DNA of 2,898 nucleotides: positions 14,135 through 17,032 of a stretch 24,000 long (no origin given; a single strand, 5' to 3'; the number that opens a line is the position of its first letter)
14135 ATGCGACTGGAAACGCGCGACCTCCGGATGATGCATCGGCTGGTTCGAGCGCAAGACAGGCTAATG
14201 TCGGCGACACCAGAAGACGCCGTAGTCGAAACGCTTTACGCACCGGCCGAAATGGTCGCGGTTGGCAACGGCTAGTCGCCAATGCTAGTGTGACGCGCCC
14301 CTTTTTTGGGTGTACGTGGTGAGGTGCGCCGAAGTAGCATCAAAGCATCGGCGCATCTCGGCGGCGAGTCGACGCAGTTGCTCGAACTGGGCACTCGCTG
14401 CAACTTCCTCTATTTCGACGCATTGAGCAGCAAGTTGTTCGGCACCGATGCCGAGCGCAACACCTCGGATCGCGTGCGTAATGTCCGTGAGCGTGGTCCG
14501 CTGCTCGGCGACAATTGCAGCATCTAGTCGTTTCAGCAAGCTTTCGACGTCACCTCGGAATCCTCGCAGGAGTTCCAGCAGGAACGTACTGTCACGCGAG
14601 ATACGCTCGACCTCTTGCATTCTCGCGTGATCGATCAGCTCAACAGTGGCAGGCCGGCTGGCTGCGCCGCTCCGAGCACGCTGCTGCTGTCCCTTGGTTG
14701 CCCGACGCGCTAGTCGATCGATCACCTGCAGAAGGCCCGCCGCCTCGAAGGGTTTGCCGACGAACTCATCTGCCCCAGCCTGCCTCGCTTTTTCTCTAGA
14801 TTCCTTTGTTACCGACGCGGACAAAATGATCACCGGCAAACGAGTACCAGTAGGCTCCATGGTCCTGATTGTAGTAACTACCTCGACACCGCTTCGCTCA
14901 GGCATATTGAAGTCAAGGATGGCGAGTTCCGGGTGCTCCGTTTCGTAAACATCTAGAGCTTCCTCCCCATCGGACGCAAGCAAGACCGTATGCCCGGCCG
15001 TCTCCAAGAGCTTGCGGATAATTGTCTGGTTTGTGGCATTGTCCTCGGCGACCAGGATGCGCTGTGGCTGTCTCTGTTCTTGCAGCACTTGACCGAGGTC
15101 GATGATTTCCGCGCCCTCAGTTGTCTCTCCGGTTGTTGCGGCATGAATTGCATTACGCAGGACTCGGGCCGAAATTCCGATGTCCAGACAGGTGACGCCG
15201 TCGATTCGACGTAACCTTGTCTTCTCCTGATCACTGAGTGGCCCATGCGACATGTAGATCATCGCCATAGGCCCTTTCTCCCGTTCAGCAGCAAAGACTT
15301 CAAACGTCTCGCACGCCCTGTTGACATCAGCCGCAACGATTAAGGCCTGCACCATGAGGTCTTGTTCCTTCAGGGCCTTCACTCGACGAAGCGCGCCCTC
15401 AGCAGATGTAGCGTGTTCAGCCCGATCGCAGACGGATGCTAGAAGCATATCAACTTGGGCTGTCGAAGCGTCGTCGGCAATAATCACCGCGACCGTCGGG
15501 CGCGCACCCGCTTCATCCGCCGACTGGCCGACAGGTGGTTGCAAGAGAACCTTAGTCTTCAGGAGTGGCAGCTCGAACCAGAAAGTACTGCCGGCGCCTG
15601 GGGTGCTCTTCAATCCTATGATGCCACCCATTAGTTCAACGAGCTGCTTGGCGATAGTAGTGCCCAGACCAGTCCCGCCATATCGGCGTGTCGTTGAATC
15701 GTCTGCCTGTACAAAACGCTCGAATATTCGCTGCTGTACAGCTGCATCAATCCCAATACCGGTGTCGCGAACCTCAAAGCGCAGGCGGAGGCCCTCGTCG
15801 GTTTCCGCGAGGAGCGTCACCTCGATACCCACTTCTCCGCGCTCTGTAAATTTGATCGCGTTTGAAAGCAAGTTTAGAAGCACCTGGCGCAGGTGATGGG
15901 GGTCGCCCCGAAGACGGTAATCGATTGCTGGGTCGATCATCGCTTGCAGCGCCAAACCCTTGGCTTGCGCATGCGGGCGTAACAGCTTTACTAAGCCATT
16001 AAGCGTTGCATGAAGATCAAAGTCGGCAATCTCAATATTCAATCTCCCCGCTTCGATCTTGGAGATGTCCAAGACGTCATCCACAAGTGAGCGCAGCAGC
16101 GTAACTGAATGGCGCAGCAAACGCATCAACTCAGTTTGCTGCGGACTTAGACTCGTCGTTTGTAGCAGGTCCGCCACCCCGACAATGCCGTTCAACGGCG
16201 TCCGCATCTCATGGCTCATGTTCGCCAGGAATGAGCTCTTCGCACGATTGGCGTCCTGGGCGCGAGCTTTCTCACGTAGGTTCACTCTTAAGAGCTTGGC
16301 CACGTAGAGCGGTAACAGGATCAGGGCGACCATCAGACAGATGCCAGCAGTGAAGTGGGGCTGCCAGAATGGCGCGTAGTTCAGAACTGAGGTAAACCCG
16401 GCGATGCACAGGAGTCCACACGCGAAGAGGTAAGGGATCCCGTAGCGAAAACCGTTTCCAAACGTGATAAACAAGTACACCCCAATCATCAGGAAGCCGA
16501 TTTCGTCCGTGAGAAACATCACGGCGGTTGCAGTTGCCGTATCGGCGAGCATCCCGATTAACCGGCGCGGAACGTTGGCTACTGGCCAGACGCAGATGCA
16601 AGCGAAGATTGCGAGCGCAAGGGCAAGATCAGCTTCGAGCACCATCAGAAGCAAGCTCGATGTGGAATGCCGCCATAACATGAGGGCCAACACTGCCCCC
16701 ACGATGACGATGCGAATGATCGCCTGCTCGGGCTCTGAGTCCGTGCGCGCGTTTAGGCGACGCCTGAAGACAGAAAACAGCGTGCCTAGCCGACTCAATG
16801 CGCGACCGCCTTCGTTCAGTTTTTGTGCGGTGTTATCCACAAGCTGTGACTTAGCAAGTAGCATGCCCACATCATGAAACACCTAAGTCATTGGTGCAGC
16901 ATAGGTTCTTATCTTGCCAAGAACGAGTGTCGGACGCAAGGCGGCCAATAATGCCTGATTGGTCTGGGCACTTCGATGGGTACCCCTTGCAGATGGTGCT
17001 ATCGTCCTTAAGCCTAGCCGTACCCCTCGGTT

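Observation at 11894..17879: DSF-type (rpf) signalling genes physically joined to an AHL-type LuxR solo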

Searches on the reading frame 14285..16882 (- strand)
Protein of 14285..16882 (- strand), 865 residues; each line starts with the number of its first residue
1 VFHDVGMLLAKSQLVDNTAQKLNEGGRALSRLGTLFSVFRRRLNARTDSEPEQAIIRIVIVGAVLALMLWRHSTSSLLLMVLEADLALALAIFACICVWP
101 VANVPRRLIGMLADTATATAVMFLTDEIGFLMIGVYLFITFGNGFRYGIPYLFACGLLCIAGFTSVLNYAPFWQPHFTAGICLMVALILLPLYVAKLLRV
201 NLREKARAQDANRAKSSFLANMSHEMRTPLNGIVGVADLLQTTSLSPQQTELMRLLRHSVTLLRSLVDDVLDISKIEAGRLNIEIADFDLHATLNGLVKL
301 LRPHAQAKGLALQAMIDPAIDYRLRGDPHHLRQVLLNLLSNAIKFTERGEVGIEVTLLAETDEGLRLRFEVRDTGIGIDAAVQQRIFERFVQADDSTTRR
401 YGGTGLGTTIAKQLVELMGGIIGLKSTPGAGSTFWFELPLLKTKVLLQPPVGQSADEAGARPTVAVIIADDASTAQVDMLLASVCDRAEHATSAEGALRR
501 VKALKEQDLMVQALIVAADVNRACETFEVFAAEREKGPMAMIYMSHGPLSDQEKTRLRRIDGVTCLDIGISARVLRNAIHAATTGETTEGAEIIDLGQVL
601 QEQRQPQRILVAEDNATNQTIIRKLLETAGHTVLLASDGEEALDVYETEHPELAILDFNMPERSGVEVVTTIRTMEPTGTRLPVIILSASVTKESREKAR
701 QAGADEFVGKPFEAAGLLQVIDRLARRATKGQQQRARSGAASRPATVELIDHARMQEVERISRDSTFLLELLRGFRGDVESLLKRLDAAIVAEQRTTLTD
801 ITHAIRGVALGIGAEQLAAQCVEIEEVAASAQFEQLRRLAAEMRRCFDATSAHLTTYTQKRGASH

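Call 4: search_protein_families(library=pfam, proteins=[window:14285-16882:-], max_evalue=0.01)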
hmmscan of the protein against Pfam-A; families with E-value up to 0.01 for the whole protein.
window:14285-16882:- (865 aa): 4 families
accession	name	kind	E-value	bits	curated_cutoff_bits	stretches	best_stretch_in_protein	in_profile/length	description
PF02518.31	HATPase_c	-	8e-31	107.2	26.4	1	326-440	1-109/111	Histidine kinase-, DNA gyrase B-, and HSP90-like ATPase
PF00072.30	Response_reg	-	7.6e-25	87.7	30.2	1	609-721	1-110/111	Response regulator receiver domain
PF00512.31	HisKA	-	3.9e-19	68.9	26.9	1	214-279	1-66/66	His Kinase A (phospho-acceptor) domain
PF01627.28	Hpt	-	2.3e-07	31.4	24.6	1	770-850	1-81/84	Hpt domain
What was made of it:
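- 14285..16798 (-): RpfC-like hybrid sensor kinase: polytopic membrane input, HisKA, HATPase_c, an unassigned ~150-aa insert, REC, HPt. The start is uncertain (16798, 16840 or 16864). Pfam (call 4).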

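Call 5: search_protein_families(library=ncbifam, proteins=[window:14285-16882:-], max_evalue=0.001)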
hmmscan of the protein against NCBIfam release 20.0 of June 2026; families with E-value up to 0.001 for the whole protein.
window:14285-16882:- (865 aa): 156 families (the best 25 are shown)
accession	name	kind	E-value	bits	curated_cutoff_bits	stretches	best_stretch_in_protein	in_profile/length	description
NF008318.0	PRK11107.1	equivalog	8.6e-115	384.8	890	1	205-827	283-885/920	two-component sensor histidine kinase BarA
TIGR02956.1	TMAO_torS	equivalog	5e-112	375.8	676.5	2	205-509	454-748/967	TMAO reductase system sensor histidine kinase/response regulator TorS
NF011874.0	PRK15347.1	equivalog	3.5e-85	286.8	852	2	205-444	388-618/921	two component system sensor kinase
NF045901.1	HisKinLetSLeg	equivalog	7.8e-84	282.3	1650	1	204-851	282-897/906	two-component system sensor histidine kinase LetS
NF041947.1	LuxQ_Vibrio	equivalog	1.6e-83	281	1200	2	205-445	462-701/843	quorum-sensing autoinducer 2 sensor kinase/phosphatase LuxQ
NF008302.0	PRK11091.1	equivalog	1.1e-81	275.1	838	2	206-502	274-566/779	aerobic respiration two-component sensor histidine kinase ArcB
NF008099.0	PRK10841.1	equivalog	3.2e-75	253.5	920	2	202-449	456-699/949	two-component system sensor histidine kinase RcsC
NF038297.2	hybrid_HK_HrmK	equivalog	4.1e-70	237.1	725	2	209-452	229-469/607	hybrid histidine kinase/response regulator HrmK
NF008543.0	PRK11466.1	equivalog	5.2e-64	216.5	982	2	204-500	433-720/914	TMAO reductase system sensor histidine kinase/response regulator TorS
NF046044.1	PnpS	equivalog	2.4e-55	188.1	400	1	207-439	162-390/390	two-component system histidine kinase PnpS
NF041832.1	near_NosP_CTERM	subfamily_domain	4.4e-55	187.2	400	2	210-542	2-333/370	NahK/ErcS family hybrid sensor histidine kinase/response regulator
NF007420.1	PRK09959.1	equivalog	3.5e-50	170.6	1995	2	203-512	700-1008/1197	acid-sensing system histidine kinase EvgS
NF047465.1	hybrid_HK_LvrA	exception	1.6e-48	165.4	1200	2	207-441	194-423/819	hybrid histidine kinase/response regulator LvrA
NF047874.1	MASE3_PAS_HK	subfamily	4.4e-47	161.2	560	1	207-441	390-626/655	MASE3 domain-containing sensor histidine kinase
TIGR02966.1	phoR_proteo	equivalog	6.4e-46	156.9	334.2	1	203-437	102-332/333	phosphate regulon sensor histidine kinase PhoR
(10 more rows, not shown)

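Call 27: search_solved_structures(query=window:14285-16798:-, max_evalue=1e-10)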
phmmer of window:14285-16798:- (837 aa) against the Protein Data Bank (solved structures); distinct sequences matched with E-value up to 1e-10: 123 (the best 60 are shown).
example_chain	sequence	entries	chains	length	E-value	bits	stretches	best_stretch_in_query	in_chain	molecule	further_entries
7z8n_A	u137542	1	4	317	3.2e-63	217.3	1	175-414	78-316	Histidine kinase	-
7p8e_A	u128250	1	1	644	8.3e-61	209.3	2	177-329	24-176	Receiver domain of histidine kinase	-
6qrj_A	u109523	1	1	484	4.4e-56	193.7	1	191-438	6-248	Hybrid kinase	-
7n0e_B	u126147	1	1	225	2.8e-40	141.5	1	187-412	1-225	Histidine kinase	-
6dk8_A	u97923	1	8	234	3e-40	141.4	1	189-413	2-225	RetS (Regulator of Exopolysaccharide and Type III Secretion)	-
6dk7_A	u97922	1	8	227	5.1e-40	140.6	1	189-412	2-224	RetS (Regulator of Exopolysaccharide and Type III Secretion)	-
4q20_A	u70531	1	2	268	2.3e-34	121.9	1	177-424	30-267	Sensor protein DivL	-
4jas_A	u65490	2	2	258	3.4e-32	114.7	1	175-411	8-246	Histidine kinase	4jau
5uht_A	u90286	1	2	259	2.4e-31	111.9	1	175-411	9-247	Sensor histidine kinase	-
2c2a_A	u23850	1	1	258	2.4e-31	111.9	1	175-411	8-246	SENSOR HISTIDINE KINASE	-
3dge_A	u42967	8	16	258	2.4e-31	111.9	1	175-411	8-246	Sensor protein | Histidine kinase | Sensor histidine kinase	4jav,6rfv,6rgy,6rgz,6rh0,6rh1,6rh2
6azr_A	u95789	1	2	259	1.2e-30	109.6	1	175-411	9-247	Sensor histidine kinase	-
6rh7_A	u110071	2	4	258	5.9e-30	107.3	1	175-411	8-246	Sensor histidine kinase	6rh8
8u4x_A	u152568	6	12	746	1.2e-24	89.7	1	175-412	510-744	histidine kinase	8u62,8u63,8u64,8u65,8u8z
6paj_A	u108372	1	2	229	2.5e-24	88.7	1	185-411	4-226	Sensor protein SrrB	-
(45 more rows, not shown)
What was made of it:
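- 14285..16798 (-): The REC is closest to Xcc RpfC REC 3m6m_D among stand-alone receivers (call 27).
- On RpfC-type DSF sensor kinase: The REC is closest to Xcc RpfC REC among stand-alone receivers (78.6 bits against 66, call 27).
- Its REC is closest to RpfC REC among stand-alone receivers (call 27).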

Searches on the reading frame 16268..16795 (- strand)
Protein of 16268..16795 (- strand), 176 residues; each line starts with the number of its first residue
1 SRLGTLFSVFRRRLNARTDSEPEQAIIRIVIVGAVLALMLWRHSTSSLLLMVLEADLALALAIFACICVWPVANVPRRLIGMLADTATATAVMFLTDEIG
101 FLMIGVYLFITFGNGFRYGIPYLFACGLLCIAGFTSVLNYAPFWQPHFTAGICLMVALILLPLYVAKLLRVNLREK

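Call 47: find_homologous_proteins(query=window:16268-16795:-, max_evalue=0.001)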
Query window:16268-16795:- (176 aa): 34 proteins with E <= 0.001 among 501 candidates.
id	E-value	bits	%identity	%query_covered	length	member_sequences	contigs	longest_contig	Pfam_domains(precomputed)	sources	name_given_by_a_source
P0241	2.0e-86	306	85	98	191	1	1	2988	-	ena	-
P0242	3.0e-81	290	79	95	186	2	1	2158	-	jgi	-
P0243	5.2e-69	250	75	90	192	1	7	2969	-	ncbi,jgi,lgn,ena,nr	ncbi:MAG TPA: hypothetical protein VMQ50_06055 [Casimicrobiaceae bacterium]|nr:hypothetical protein 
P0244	4.4e-49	185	57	94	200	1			-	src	-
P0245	2.8e-46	176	55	94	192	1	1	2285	-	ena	-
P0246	1.0e-44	171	54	85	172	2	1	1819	-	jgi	jgi:two-component system sensor histidine kinase RpfC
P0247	4.6e-44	169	53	86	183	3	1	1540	-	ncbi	ncbi:MAG TPA: hypothetical protein VGL67_08740, partial [Casimicrobiaceae bacterium]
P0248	1.9e-43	167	52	91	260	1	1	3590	-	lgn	-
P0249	4.4e-43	165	51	93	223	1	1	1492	-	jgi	-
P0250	5.0e-43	165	52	90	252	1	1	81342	PF00512.32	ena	-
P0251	1.2e-42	164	52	86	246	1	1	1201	PF00512.32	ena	-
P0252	5.3e-42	162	51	93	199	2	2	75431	-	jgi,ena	jgi:two-component system sensor histidine kinase RpfC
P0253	1.1e-41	161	53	93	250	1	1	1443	PF00512.32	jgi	jgi:two-component system sensor histidine kinase RpfC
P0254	1.5e-40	157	49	93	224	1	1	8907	-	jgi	jgi:two-component system sensor histidine kinase RpfC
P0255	4.6e-40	156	49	92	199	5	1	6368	-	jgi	jgi:two-component system, sensor histidine kinase RpfC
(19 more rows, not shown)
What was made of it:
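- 14285..16798 (-): N-terminal fragments of homologues are labelled RpfC by JGI (call 47).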
